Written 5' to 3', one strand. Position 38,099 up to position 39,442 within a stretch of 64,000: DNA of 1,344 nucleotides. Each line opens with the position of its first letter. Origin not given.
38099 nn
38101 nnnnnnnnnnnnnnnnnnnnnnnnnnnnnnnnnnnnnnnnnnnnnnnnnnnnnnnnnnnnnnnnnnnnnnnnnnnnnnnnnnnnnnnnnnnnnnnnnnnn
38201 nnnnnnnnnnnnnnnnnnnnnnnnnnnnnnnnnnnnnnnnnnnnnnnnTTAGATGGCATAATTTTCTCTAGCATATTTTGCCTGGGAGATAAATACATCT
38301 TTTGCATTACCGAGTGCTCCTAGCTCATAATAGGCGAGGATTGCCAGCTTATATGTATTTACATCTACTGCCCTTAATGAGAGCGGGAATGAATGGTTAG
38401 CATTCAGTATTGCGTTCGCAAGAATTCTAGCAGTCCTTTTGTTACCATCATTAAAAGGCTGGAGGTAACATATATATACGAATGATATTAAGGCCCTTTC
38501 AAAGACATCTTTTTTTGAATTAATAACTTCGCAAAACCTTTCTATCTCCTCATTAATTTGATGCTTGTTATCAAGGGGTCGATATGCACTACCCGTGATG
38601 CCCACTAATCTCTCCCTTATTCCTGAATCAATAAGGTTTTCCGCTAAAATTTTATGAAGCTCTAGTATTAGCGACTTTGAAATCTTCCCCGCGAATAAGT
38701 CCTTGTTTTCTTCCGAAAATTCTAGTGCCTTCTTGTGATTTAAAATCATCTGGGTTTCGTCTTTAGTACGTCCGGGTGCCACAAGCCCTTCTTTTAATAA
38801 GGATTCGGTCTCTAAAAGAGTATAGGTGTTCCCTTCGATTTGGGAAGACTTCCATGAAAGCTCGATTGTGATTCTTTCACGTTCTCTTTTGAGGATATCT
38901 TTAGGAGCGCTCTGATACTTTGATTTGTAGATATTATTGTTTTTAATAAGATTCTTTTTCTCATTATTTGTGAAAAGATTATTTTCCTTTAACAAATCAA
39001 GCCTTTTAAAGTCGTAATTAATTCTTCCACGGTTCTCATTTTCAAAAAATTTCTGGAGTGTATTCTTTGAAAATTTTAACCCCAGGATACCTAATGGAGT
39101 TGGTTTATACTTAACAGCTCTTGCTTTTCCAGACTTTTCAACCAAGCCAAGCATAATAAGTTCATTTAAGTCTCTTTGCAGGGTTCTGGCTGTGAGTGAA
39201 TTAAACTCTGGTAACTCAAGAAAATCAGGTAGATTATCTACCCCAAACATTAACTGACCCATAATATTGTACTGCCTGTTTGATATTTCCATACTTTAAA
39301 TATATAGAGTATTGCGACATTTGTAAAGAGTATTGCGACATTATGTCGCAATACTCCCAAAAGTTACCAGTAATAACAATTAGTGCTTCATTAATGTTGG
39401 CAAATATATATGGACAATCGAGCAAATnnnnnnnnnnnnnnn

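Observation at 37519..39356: HTH-Fic with a degenerate active-site motif (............), co-transcribed with an overlapping SWIM zinc-finger gene under a strong palindromic operator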

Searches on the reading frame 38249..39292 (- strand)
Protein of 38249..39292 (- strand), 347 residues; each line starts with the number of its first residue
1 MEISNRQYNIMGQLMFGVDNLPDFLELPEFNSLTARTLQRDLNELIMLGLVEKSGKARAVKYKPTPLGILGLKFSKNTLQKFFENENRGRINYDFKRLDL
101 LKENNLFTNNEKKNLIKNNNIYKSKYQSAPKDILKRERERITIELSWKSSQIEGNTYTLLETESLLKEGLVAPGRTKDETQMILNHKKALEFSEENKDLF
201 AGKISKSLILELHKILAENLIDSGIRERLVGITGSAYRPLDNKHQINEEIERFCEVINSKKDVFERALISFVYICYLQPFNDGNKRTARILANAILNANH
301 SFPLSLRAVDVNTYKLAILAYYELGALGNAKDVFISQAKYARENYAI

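Call 3: search_protein_families(library=pfam, proteins=[window:38249-39292:-], max_evalue=0.1)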
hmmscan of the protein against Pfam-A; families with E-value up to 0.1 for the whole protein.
window:38249-39292:- (347 aa): 1 family
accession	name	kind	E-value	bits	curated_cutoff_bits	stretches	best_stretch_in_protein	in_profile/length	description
PF02661.23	Fic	-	6.4e-15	56.2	24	1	204-296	2-93/93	Fic/DOC family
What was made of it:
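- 38249..39292 (-): Gene for a 347-aa winged-helix + class-II-type Fic protein with the Gln/Lys variant motif, called Fic(Q) here. Pfam Fic E 6.4e-15 (call 3).
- On Fic/Fido superfamily (Pfam PF02661): 56.2 bits against a cut-off of 24, residues 204-296 covering profile positions 2-93 of 93 (call 3).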

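Call 4: search_protein_families(library=ncbifam, proteins=[window:38249-39292:-], max_evalue=0.1)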
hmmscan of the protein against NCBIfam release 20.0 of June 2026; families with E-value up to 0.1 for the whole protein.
window:38249-39292:- (347 aa): 4 families
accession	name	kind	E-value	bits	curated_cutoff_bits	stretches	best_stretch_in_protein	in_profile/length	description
TIGR01550.1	DOC_P1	subfamily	1.8e-05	24.9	38.65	1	240-299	26-87/122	type II toxin-antitoxin system death-on-curing family toxin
NF046029.1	ProtAdlyltaseNmFic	equivalog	0.0011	18.7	230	1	208-318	31-137/177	protein adenylyltransferase Fic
TIGR02613.1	mob_myst_B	hypoth_equivalog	0.009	15.9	124.4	1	272-305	117-150/186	mobile mystery protein B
NF007153.0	PRK09588.1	equivalog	0.073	12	407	0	174-216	193-235/379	RNA ligase RtcB family protein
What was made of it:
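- On Doc toxins (NCBIfam TIGR01550 DOC_P1): 24.9 bits against 38.65 (call 4).
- Closest known: P1 Doc kinase of the Phd-Doc toxin-antitoxin system. Same: The best NCBIfam hit is TIGR01550 DOC_P1, E 1.8e-5 (call 4).
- The best NCBIfam hit is DOC_P1, below its cut-off (call 4).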

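Call 11: find_homologous_proteins(query=window:38249-39292:-)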
Query window:38249-39292:- (347 aa): 7242 proteins with E <= 0.001 among 8000 candidates; the best 120 are listed.
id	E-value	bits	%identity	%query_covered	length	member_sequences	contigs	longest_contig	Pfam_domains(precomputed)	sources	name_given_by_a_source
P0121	2.0e-215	732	100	97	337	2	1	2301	PF02661.24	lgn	-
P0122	8.9e-171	585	77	100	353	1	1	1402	PF02661.24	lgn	-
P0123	9.8e-170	582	78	100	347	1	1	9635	PF02661.24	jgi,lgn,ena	-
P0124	2.1e-167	574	78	100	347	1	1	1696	PF02661.24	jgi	-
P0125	1.7e-155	535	73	100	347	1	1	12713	PF02661.24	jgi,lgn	-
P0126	1.4e-143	496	67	100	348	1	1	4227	PF02661.24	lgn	-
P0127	3.8e-140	485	66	100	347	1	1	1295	PF02661.24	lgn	-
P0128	2.5e-139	482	64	100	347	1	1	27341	PF02661.24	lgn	-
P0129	5.7e-139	481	68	92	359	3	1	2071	PF02661.24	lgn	-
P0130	6.1e-139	481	64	100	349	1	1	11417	PF02661.24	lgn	-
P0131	9.3e-139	480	63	100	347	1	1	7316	PF02661.24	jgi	jgi:fido (protein-threonine AMPylation protein)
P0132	1.6e-138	479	65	100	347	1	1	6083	PF02661.24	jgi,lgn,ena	-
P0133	3.7e-138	478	62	100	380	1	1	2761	PF02661.24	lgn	-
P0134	1.3e-137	476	65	100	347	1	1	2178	PF02661.24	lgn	-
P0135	7.4e-137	474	63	100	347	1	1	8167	PF02661.24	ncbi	-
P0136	1.2e-136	473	63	100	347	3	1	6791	PF02661.24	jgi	jgi:Fic family protein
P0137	1.3e-136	473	64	100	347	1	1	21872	PF02661.24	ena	-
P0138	2.9e-136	472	64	99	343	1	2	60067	PF02661.24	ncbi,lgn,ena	-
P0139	5.4e-136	471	62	100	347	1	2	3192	PF02661.24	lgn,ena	-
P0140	5.7e-136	471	62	100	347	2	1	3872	PF02661.24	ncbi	-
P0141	9.3e-136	470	62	100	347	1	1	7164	PF02661.24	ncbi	-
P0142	9.8e-136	470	62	100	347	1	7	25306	PF02661.24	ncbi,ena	-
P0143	1.2e-135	470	62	100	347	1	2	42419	PF02661.24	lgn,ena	-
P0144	1.9e-135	469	63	99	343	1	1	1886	PF02661.24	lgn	-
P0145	2.3e-135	469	61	100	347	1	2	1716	PF02661.24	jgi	jgi:Fic family protein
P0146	6.9e-135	468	64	97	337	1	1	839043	PF02661.24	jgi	-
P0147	7.8e-135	467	62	100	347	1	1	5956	PF02661.24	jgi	jgi:Fic family protein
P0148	1.2e-134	467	61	100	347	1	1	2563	PF02661.24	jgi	-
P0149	1.2e-134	467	62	100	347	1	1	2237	PF02661.24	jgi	jgi:fido (protein-threonine AMPylation protein)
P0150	1.5e-134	466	64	97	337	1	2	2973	PF02661.24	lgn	-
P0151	1.8e-134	466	64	96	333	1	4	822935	PF02661.24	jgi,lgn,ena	-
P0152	3.2e-134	465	62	100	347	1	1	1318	PF02661.24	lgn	-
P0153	3.2e-134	465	63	100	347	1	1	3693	PF02661.24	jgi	jgi:Fic family protein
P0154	4.1e-134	465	61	100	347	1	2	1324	PF02661.24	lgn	-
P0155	5.9e-134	464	64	96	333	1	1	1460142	PF02661.24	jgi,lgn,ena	-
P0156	8.3e-134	464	62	100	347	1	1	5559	PF02661.24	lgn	-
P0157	9.7e-134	464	61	100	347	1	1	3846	PF02661.24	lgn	-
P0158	1.1e-133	463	62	100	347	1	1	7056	PF02661.24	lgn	-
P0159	1.2e-133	463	62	100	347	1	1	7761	PF02661.24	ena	-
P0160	1.3e-133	463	59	100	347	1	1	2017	PF02661.24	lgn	-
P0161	1.6e-133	463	62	100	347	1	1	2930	PF02661.24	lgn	-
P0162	1.9e-133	463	62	100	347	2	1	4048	PF02661.24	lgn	-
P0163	2.0e-133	463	63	100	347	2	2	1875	PF02661.24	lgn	-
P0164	2.8e-133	462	62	100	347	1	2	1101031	PF02661.24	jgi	jgi:Fic family protein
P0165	2.9e-133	462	61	100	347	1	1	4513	PF02661.24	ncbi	-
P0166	2.9e-133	462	61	100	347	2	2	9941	PF02661.24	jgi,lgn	-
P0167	4.3e-133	462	62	100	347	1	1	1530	PF02661.24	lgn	-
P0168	7.5e-133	461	62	99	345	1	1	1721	PF02661.24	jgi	-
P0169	1.1e-132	460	62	100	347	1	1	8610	PF02661.24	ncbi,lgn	-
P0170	1.4e-132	460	62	100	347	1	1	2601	PF02661.24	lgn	-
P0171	1.6e-132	460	62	100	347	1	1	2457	PF02661.24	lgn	-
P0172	1.8e-132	460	61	100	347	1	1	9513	PF02661.24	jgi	jgi:fido (protein-threonine AMPylation protein)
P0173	2.4e-132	459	62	100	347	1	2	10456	PF02661.24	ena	-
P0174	3.5e-132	459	62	100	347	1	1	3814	PF02661.24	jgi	jgi:fido (protein-threonine AMPylation protein)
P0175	3.7e-132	459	60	100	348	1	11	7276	PF02661.24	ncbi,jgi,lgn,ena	jgi:fido (protein-threonine AMPylation protein)/predicted transcriptional regulator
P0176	4.7e-132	458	61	100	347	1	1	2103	PF02661.24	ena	-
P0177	5.9e-132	458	63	100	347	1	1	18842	PF02661.24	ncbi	-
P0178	6.3e-132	458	60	100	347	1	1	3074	PF02661.24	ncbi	-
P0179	6.9e-132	458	62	100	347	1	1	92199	PF02661.24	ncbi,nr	ncbi:MAG: hypothetical protein JWN01_1290 [Patescibacteria group bacterium]|nr:hypothetical protein 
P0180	8.4e-132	457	61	100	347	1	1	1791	PF02661.24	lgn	-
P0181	8.8e-132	457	63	100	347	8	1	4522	PF02661.24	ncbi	-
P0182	9.1e-132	457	60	100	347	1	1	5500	PF02661.24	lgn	-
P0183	1.0e-131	457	61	100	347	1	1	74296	PF02661.24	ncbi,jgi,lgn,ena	ncbi:MAG: Fic family protein [Candidatus Berkelbacteria bacterium]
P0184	1.5e-131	457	61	100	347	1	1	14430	PF02661.24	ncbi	-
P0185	1.9e-131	456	62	100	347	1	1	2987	PF02661.24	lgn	-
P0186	3.4e-131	455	61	99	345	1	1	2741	PF02661.24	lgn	-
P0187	4.3e-131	455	63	94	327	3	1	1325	PF02661.24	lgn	-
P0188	4.7e-131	455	61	100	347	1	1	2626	PF02661.24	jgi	jgi:Fic family protein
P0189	5.2e-131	455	61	100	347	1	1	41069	PF02661.24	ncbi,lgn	ncbi:MAG: Fic family protein [Candidatus Saccharimonadales bacterium]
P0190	6.2e-131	455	62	97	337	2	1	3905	PF02661.24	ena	-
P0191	6.9e-131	454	61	100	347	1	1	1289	PF02661.24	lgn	-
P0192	8.3e-131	454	61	100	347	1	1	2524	PF02661.24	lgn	-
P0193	8.4e-131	454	61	99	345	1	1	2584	PF02661.24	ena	-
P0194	9.2e-131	454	61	100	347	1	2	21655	PF02661.24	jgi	jgi:Fic family protein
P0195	1.0e-130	454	63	100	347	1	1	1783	PF02661.24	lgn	-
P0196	1.1e-130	454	61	100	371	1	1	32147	PF02661.24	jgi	jgi:fido (protein-threonine AMPylation protein)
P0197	1.6e-130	453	61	100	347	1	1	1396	PF02661.24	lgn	-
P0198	1.6e-130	453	61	100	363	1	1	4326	PF02661.24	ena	-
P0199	2.0e-130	453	62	96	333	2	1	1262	PF02661.24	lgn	-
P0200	2.8e-130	452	61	100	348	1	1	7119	PF02661.24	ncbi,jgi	jgi:Fic family protein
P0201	3.1e-130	452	60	100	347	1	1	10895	PF02661.24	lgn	-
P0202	3.3e-130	452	62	96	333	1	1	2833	PF02661.24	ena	-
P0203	3.5e-130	452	61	100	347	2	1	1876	PF02661.24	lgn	-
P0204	4.1e-130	452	59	100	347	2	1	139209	PF02661.24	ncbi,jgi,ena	-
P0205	4.9e-130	452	63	95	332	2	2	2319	PF02661.24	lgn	-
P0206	5.5e-130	451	60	100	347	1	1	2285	PF02661.24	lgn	-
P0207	7.0e-130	451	63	96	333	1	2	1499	PF02661.24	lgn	-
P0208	8.6e-130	451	60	100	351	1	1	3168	PF02661.24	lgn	-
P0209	9.1e-130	451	60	100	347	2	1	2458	PF02661.24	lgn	-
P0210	1.1e-129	450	60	100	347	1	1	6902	PF02661.24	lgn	-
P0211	1.5e-129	450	60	100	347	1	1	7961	PF02661.24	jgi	jgi:Fic family protein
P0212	1.5e-129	450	61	100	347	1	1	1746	PF02661.24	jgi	jgi:Fic family protein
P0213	2.2e-129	449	60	100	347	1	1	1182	PF02661.24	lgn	-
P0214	3.0e-129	449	59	100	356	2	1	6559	PF02661.24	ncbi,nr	ncbi:Fic family protein [Candidatus Saccharibacteria bacterium]|nr:Fic family protein [Candidatus Sa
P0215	3.2e-129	449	63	97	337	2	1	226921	PF02661.24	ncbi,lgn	-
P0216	3.9e-129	449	61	100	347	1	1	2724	PF02661.24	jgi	jgi:fido (protein-threonine AMPylation protein)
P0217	4.3e-129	448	61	100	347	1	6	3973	PF02661.24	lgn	-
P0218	7.9e-129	448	59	100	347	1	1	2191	PF02661.24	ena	-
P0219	8.1e-129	448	60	100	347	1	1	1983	PF02661.24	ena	-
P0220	1.2e-128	447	60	100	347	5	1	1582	PF02661.24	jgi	jgi:fido (protein-threonine AMPylation protein)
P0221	1.3e-128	447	62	97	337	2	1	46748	PF02661.24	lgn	-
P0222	1.8e-128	446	62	96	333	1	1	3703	PF02661.24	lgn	-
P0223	3.9e-128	445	61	97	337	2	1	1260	PF02661.24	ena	-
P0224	6.8e-128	445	61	97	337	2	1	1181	PF02661.24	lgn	-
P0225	7.0e-128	444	60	100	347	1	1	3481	PF02661.24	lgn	-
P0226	7.1e-128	444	59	100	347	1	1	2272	PF02661.24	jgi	jgi:fido (protein-threonine AMPylation protein)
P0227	1.1e-127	444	59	100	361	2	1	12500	PF02661.24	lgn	-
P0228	1.2e-127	444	59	100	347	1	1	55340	PF02661.24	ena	-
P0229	1.6e-127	443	60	100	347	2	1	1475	PF02661.24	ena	-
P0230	1.8e-127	443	57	100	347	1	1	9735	PF02661.24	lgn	-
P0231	2.2e-127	443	62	97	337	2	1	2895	PF02661.24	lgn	-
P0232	2.7e-127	443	61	100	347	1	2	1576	PF02661.24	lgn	-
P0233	3.4e-127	442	59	100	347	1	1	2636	PF02661.24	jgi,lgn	jgi:Fic family protein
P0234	6.0e-127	441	60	100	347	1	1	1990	PF02661.24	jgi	jgi:fido (protein-threonine AMPylation protein)/predicted transcriptional regulator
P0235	1.6e-126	440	60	97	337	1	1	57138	PF02661.24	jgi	jgi:Fic family protein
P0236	2.3e-126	439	60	100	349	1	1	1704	PF02661.24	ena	-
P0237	2.8e-126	439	62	96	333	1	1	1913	PF02661.24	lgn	-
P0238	2.9e-126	439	59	100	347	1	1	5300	PF02661.24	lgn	-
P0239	6.6e-126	438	62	96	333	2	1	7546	PF02661.24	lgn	-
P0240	5.6e-125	435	62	93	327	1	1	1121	PF02661.24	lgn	-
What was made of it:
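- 38249..39292 (-): More than 100 homologues at 57-78% identity, nearly all 347 aa (call 11).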

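Call 14: search_solved_structures(query=window:38249-39292:-, max_evalue=1, show_alignments=3)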
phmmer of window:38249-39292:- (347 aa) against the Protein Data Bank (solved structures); distinct sequences matched with E-value up to 1: 16.
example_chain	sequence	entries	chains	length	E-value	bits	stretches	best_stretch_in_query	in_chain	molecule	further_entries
5jj6_A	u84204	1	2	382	2.1e-12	50.2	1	147-325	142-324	Adenosine monophosphate-protein transferase FICD homolog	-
6i7j_A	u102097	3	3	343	7.4e-12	48.4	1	126-314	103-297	Adenosine monophosphate-protein transferase FICD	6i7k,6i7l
7b7z_A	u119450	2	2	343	1e-11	47.9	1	126-314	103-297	Protein adenylyltransferase FICD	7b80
6i7g_A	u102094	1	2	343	1e-11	47.9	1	126-314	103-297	Adenosine monophosphate-protein transferase FICD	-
4u04_A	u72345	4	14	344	1e-11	47.9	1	126-314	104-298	Adenosine monophosphate-protein transferase FICD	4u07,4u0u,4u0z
5jj7_A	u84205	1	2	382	1.9e-11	47.1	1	147-325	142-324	Adenosine monophosphate-protein transferase FICD homolog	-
6i7i_A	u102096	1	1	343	2.7e-11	46.5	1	126-314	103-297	Adenosine monophosphate-protein transferase FICD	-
6i7h_A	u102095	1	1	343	2.7e-11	46.5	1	126-314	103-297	Adenosine monophosphate-protein transferase FICD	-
6zmd_B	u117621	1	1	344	5.6e-11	45.5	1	126-314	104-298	Protein adenylyltransferase FICD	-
9yz5_A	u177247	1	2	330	8.6e-11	44.9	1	126-314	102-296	Protein adenylyltransferase FICD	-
4u0s_A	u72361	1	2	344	9.7e-11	44.7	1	126-314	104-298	Adenosine monophosphate-protein transferase FICD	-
3cuc_A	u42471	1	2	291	1.8e-07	34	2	122-215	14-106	Protein of unknown function with a Fic domain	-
7xux_A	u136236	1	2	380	0.022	17.3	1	147-296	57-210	Fido domain-containing protein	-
8idv_B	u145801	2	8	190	0.031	16.8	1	250-319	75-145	Cell filamentation protein Fic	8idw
8wt0_A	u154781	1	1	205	0.1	15.1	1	195-326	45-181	Cell filamentation protein Fic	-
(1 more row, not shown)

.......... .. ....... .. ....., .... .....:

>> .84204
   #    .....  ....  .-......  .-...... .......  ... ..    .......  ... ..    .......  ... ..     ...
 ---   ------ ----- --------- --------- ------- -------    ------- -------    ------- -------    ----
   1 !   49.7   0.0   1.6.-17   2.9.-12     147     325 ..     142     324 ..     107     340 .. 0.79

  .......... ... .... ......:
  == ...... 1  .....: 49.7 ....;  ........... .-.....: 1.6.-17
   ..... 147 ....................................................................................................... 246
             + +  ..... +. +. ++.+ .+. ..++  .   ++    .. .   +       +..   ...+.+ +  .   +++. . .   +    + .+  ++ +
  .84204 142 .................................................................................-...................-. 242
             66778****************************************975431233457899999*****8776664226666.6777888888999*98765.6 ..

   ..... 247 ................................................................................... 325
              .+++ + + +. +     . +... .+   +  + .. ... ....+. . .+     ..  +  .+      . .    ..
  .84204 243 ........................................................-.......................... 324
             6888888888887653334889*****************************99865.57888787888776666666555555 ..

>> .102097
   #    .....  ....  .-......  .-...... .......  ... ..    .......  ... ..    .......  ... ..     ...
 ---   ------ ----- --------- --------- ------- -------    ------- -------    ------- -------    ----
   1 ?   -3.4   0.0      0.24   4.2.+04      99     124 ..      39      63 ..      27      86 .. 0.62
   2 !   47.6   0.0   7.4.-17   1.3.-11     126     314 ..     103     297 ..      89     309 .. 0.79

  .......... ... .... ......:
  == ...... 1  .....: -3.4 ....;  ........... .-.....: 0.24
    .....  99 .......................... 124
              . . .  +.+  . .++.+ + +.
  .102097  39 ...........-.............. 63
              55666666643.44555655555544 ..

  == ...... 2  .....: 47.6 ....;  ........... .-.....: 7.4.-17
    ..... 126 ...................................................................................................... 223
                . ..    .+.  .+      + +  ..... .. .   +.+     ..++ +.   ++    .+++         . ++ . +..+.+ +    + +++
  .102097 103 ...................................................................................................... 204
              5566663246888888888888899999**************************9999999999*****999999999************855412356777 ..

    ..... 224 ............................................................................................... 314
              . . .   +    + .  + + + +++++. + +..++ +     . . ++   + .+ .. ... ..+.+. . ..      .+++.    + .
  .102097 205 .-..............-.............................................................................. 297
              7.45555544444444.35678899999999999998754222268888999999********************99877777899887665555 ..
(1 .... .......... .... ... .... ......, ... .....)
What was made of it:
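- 38828..38848 (-): Inhibitory-helix motif SSQIEGN (residues 149-155; E153 is the inhibitory Glu). Aligned to FICD TVAIEGN (call 14).
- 38426..38461 (-): Fic active-site loop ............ (residues 278-289): Gln at the catalytic-His position, Lys at the second-Gly position, terminal Arg kept. Alignment to FICD and Fic-1 (call 14).
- Checked: It puts SSQIEGN (149-155) on the inhibitory TVAIEGN (call 14).
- FICD alignment (call 14). The catalytic His is lost (call 14).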

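Call 17: find_related_loci(query=A2, collection=metagenome_contigs, flank=5000)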
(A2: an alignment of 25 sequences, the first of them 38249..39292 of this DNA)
Query A2 (347 aa) in metagenome_contigs; peptide patterns used: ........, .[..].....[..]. (x = any residue, [..] = any of these).
600 stretches matched a pattern (row limit reached: there are more); 564 encode a relative of the query (tblastn E <= 1e-3); the best 80 are kept; 80 distinct loci.
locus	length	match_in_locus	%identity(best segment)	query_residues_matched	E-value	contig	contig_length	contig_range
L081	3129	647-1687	65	1-347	2e-155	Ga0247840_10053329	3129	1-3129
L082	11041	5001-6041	64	1-347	5e-148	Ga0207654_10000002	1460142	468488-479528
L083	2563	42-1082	61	1-347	2e-153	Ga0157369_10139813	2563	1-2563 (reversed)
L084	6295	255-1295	61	1-347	2e-144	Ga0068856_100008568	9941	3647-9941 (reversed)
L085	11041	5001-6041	62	1-347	7e-144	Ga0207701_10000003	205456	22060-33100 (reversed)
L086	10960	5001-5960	68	28-347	1e-142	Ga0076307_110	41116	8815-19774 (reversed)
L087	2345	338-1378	60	1-347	9e-150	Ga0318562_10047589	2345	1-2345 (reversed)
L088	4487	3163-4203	59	1-347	3e-141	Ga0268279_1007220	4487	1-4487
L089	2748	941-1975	53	1-345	2e-127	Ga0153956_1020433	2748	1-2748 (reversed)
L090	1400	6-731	66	106-347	5e-115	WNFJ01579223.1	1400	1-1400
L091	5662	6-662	70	129-347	4e-106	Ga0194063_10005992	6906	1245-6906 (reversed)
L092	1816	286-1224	47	33-345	6e-85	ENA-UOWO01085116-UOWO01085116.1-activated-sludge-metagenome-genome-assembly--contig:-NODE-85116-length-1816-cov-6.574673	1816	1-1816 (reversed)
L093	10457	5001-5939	47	33-345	1e-80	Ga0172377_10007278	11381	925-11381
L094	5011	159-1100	47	30-345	1e-80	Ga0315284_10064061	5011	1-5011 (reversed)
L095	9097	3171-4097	46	37-345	8e-80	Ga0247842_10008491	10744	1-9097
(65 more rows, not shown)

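Call 31: search_protein_families(library=padloc, proteins=[window:38249-39292:-], max_evalue=0.1)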
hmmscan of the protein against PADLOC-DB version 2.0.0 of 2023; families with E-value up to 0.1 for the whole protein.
window:38249-39292:- (347 aa): 8 families
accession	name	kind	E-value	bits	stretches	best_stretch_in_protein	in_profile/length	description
PDLC03963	SoFic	-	5.6e-20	70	1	146-298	61-214/361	-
PDLC04840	PDC-S04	-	1.9e-12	45.4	1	140-293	10-171/227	-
PDLC04836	PDC-S04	-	2.5e-11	41.2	1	140-322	24-213/244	-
PDLC04837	PDC-S04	-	1.2e-09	35.8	1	131-316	15-203/234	-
PDLC04839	PDC-S04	-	1.8e-05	22.5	1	202-318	57-183/205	-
PDLC04838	PDC-S04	-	4.1e-05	21.5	1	259-323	125-188/209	-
PDLC04966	PDC-S24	-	8.2e-05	19.6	1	259-301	300-341/497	-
PDLC04842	PDC-S04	-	0.00093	17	1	209-318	47-152/202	-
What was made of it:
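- Closest known: Class II Fic proteins. Same: PADLOC SoFic model E 5.6e-20 (call 31).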

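Call 32: search_protein_families(library=phrogs, proteins=[window:38249-39292:-], max_evalue=0.01)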
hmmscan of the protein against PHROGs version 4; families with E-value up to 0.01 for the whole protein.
window:38249-39292:- (347 aa): 4 families
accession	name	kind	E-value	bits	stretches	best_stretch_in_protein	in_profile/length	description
phrog_11900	-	unknown function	8.3e-32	111.5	1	134-325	6-204/230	-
phrog_5978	-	unknown function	8.4e-21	75.4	1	139-299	50-221/364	-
phrog_13548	-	unknown function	1e-10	42.2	1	133-294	55-218/379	-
phrog_23170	-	unknown function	0.00049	20.8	1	204-312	42-158/191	-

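Call 47: predict_structure(alignment_id=A2)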
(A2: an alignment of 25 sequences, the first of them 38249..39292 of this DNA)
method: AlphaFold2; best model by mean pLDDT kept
length: 347 residues; sequences in the alignment: 25
mean_pLDDT: 83.9   pTM: 0.84
mean pLDDT of the five models: 83.9, 77.7, 76.0, 73.5, 64.8
residues with pLDDT >= 90: 143; 70-90: 160; 50-70: 24; < 50: 20
segments of 3 or more residues with pLDDT < 50: 222-239
pLDDT, mean of each block of 10 residues (from residue 1): 84 90 91 92 94 87 92 88 74 75 92 95 86 85 85 81 92 86 89 93 91 82 40 40 69 93 95 70 76 93 87 86 88 93 80
secondary structure, 60 per line:
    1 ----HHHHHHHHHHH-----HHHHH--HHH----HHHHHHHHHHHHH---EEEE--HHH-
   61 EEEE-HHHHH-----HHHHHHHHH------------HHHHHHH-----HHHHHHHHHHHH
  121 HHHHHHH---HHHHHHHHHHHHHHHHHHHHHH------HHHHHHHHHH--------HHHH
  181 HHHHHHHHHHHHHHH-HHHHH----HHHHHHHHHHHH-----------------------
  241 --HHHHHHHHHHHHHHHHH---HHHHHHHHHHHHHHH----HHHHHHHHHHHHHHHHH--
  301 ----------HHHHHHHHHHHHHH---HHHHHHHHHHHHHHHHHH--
elements in order: H5-15 H21-25 H35-47 E51-54 E61-64 H66-70 H76-84 H97-103 H109-127 H131-152 H159-168 H177-195 H197-201 H206-217 H243-259 H263-277 H282-298 H311-324 H328-345
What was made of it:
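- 38249..39292 (-): AlphaFold model pLDDT 83.9, pTM 0.84 (call 47).
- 39101..39280 (-): N-terminal winged helix-turn-helix domain (about residues 5-64), the proposed operator-binding part. Model secondary structure H5-15, H21-25, H35-47, E51-54, E61-64 with block pLDDT 84-94 (call 47).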
